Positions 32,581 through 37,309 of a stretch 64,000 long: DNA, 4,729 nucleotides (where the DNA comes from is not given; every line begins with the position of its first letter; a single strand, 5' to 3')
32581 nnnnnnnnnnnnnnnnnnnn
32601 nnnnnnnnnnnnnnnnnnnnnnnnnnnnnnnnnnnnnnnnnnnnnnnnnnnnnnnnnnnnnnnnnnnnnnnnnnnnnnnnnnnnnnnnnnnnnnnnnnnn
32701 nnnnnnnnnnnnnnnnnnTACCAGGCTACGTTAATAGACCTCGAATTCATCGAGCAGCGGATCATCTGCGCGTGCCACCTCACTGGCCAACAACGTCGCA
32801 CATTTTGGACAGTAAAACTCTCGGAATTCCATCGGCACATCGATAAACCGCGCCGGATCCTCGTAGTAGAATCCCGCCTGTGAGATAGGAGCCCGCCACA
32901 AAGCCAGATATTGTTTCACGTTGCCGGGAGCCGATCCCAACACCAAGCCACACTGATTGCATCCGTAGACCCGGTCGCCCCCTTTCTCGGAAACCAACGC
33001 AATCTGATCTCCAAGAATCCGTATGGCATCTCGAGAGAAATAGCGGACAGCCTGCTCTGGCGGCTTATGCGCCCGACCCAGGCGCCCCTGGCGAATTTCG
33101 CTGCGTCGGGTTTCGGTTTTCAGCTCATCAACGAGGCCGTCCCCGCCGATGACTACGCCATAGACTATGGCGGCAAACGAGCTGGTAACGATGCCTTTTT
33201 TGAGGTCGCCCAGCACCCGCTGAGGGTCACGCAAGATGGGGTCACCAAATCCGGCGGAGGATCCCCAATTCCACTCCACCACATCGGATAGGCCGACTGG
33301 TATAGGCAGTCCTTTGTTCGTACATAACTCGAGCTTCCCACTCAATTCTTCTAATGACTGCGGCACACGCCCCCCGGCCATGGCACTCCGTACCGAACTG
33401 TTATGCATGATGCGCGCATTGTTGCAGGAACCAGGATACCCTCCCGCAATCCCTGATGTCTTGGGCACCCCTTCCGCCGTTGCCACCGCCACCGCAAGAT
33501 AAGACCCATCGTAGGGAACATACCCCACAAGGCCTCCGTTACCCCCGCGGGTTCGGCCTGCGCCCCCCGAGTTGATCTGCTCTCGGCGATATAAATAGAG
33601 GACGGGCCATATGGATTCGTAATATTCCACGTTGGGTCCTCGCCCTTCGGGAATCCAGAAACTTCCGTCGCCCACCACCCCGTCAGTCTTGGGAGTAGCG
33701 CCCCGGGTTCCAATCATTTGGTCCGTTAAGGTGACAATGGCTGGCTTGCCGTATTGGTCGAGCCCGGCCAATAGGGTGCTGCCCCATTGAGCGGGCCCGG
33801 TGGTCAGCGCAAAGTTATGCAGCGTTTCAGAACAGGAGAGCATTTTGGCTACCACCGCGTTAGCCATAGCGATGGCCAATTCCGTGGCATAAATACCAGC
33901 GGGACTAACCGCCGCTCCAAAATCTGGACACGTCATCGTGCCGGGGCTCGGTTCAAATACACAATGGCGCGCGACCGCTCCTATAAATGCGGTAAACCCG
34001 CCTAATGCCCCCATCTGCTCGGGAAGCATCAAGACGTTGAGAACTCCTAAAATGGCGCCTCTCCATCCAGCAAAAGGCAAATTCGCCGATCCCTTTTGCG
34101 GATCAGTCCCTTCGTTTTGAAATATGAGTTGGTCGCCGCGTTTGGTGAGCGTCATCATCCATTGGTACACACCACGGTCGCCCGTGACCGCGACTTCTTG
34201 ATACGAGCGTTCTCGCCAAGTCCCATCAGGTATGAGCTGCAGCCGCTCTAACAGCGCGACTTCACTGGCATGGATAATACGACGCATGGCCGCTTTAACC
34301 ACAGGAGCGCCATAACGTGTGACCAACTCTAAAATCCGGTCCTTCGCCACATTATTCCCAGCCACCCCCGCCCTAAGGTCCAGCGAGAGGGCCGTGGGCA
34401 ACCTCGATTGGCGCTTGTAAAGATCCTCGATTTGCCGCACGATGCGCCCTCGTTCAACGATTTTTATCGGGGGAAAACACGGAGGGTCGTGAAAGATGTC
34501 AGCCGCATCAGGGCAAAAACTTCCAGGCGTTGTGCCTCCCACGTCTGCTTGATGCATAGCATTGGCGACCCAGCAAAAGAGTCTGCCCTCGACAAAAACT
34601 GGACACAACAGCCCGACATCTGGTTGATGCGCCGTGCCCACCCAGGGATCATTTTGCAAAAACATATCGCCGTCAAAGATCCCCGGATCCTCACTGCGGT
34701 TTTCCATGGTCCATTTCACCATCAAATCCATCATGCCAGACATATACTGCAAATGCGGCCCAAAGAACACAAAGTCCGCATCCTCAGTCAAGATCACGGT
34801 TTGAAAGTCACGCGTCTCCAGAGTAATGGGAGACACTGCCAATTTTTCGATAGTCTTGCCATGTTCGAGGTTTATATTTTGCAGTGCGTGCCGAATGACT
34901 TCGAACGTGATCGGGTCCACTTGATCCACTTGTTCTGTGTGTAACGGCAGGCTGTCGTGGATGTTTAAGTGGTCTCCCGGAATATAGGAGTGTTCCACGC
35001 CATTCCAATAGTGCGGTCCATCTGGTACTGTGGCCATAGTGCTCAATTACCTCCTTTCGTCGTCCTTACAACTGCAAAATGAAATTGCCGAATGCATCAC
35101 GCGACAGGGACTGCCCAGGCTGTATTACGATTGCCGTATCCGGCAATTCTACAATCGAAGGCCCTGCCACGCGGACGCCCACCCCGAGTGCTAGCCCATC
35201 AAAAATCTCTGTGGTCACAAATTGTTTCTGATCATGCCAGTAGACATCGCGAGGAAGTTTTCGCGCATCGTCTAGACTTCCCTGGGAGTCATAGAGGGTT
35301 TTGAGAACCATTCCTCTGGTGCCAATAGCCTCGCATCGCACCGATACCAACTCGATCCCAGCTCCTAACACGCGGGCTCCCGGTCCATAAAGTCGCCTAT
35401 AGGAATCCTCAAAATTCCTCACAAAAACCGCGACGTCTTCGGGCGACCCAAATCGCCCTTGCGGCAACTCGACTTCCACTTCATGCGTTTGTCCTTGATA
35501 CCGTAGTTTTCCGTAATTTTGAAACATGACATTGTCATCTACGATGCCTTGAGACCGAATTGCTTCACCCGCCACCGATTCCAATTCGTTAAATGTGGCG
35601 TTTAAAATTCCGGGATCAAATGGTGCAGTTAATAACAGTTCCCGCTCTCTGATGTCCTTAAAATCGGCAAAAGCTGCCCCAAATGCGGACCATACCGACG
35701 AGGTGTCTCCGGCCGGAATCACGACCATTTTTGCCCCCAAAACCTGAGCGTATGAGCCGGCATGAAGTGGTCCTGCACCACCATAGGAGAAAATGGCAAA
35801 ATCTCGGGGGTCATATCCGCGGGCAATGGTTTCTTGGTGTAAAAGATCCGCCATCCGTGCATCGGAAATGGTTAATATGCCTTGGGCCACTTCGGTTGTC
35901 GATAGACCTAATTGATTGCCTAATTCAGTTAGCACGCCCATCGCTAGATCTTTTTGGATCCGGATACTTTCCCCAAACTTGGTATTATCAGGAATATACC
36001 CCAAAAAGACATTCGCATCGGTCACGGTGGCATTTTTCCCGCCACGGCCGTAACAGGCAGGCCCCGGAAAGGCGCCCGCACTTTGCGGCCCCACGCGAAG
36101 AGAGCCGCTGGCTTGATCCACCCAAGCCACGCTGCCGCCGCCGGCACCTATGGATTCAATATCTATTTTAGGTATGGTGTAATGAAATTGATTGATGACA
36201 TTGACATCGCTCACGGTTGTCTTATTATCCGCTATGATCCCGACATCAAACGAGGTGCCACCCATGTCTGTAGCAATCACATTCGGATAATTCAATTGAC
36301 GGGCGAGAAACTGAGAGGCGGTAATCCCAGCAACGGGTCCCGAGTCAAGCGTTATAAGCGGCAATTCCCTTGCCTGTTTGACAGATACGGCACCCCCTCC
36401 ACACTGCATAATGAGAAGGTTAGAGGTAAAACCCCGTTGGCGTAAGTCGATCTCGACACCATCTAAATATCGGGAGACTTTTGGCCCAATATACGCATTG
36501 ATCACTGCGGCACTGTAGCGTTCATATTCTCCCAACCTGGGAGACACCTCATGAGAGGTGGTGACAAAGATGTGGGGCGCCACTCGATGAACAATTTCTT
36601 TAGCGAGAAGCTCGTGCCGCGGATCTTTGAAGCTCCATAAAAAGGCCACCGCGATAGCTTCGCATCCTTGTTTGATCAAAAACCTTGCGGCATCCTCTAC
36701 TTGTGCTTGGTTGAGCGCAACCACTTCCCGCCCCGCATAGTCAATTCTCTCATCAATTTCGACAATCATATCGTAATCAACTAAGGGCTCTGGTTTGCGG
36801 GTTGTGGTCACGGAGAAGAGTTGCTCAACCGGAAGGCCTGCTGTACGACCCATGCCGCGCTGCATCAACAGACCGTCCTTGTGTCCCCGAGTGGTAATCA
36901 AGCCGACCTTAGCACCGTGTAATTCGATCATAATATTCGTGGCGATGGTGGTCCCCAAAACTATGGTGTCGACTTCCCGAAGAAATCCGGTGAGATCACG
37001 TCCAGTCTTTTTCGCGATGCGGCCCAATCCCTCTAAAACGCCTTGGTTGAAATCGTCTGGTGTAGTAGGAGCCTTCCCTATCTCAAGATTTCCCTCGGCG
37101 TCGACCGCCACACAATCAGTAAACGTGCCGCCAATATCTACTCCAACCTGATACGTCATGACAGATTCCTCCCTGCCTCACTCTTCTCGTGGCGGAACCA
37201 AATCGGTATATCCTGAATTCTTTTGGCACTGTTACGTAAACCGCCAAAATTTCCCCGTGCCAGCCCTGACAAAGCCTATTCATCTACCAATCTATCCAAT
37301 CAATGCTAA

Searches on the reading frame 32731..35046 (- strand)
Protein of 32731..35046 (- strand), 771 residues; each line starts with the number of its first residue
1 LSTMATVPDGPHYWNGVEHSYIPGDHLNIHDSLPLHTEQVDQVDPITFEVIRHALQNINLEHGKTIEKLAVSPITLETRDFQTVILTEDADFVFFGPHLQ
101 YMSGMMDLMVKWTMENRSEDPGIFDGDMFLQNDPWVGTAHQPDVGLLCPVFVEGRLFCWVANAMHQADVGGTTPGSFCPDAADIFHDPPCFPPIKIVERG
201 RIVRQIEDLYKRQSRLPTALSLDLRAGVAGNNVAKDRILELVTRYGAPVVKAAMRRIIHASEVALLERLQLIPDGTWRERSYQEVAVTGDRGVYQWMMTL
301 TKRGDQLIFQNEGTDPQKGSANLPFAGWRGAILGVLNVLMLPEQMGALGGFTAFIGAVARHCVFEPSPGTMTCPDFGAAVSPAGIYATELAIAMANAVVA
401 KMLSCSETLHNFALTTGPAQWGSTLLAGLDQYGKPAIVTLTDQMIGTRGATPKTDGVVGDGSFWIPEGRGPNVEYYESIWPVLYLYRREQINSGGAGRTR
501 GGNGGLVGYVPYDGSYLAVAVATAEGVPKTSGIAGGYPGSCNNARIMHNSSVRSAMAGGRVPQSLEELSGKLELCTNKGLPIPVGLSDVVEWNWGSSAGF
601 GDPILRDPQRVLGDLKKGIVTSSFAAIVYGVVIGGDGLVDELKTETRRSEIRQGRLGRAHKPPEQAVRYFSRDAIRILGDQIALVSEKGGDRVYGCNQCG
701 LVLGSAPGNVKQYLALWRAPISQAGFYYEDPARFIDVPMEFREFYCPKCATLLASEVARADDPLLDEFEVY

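Call 8: search_protein_families(library=pfam, proteins=[window:32731-35046:-])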
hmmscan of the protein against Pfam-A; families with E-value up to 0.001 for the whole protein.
window:32731-35046:- (771 aa): 2 families
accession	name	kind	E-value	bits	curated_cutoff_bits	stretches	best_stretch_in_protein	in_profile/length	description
PF02538.19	Hydantoinase_B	-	1.5e-92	311.2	26.8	1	44-603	1-519/519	Hydantoinase B/oxoprolinase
PF08882.16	Acetone_carb_G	-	0.00028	21.5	21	1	680-770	13-103/113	Acetone carboxylase gamma subunit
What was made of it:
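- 31096..37159 (-): Second, distant HyuA2 (37159-35066), HyuB2-gamma (35046-32731) and ligase Lig1 (32718-31096) module. Domains in call 8.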

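Call 37: search_protein_families(library=ncbifam, proteins=[window:32731-35046:-], max_evalue=1e-30)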
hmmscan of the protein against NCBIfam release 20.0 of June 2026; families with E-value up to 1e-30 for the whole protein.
window:32731-35046:- (771 aa): 2 families
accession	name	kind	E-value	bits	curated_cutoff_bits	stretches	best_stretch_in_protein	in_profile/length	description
NF042976.1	AcphenoCarb_ApcD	equivalog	3.9e-53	180.8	1500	1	39-648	25-636/685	acetophenone carboxylase subunit delta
NF050157.1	CapLactmsBetCapB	equivalog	4.9e-41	140.6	1000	0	43-289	1-245/577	caprolactamase subunit beta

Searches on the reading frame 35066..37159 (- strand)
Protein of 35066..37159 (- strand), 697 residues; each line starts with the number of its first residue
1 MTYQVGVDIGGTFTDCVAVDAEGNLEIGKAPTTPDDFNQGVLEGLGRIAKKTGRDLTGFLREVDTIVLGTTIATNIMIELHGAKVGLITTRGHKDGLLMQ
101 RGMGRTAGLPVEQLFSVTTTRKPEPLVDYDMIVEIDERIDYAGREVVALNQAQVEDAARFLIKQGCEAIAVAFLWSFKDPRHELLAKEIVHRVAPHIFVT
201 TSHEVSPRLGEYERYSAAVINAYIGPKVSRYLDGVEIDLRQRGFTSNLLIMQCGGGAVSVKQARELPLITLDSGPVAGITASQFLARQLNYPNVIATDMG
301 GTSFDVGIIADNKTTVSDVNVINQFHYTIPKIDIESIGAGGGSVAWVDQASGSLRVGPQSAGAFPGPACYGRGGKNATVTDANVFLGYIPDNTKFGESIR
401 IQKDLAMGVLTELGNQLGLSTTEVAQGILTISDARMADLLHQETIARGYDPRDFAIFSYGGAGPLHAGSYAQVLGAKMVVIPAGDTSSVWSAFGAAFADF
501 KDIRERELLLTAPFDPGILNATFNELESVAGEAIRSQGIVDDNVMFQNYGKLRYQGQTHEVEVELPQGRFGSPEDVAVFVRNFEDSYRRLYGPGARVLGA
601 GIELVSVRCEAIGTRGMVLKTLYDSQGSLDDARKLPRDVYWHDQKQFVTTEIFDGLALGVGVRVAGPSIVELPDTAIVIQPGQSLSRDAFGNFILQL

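Call 8: search_protein_families(library=pfam, proteins=[window:35066-37159:-])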
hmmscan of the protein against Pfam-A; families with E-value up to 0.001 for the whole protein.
window:35066-37159:- (697 aa): 4 families
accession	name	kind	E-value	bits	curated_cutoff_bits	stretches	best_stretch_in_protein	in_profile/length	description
PF01968.24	Hydantoinase_A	-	2.7e-79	266.9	22.9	1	214-501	1-288/291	Hydantoinase/oxoprolinase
PF05378.19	Hydant_A_N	-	5.3e-45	153.7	25.2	1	5-192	2-174/176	Hydantoinase/oxoprolinase N-terminal region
PF19278.4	Hydant_A_C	-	6.2e-22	78.4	21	1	519-690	14-185/193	Hydantoinase/oxoprolinase C-terminal domain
PF13941.12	MutL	-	0.00068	19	27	0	7-62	4-56/450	MutL protein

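Call 37: search_protein_families(library=ncbifam, proteins=[window:35066-37159:-], max_evalue=1e-30)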
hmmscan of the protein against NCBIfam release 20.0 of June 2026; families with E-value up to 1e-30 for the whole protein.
window:35066-37159:- (697 aa): 3 families
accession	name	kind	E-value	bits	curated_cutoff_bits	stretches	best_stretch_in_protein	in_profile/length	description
NF050156.1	CapLactmsAlpCapA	equivalog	5.3e-156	520.8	1000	1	3-695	1-685/689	caprolactamase subunit alpha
NF042975.2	AcphenoCarb_ApcC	equivalog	2.5e-112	376.4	1500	1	5-695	11-709/733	acetophenone carboxylase subunit gamma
NF042960.1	AcphenoCarb_ApcA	equivalog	3.5e-57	194.1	1250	1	3-692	2-652/658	acetophenone carboxylase subunit alpha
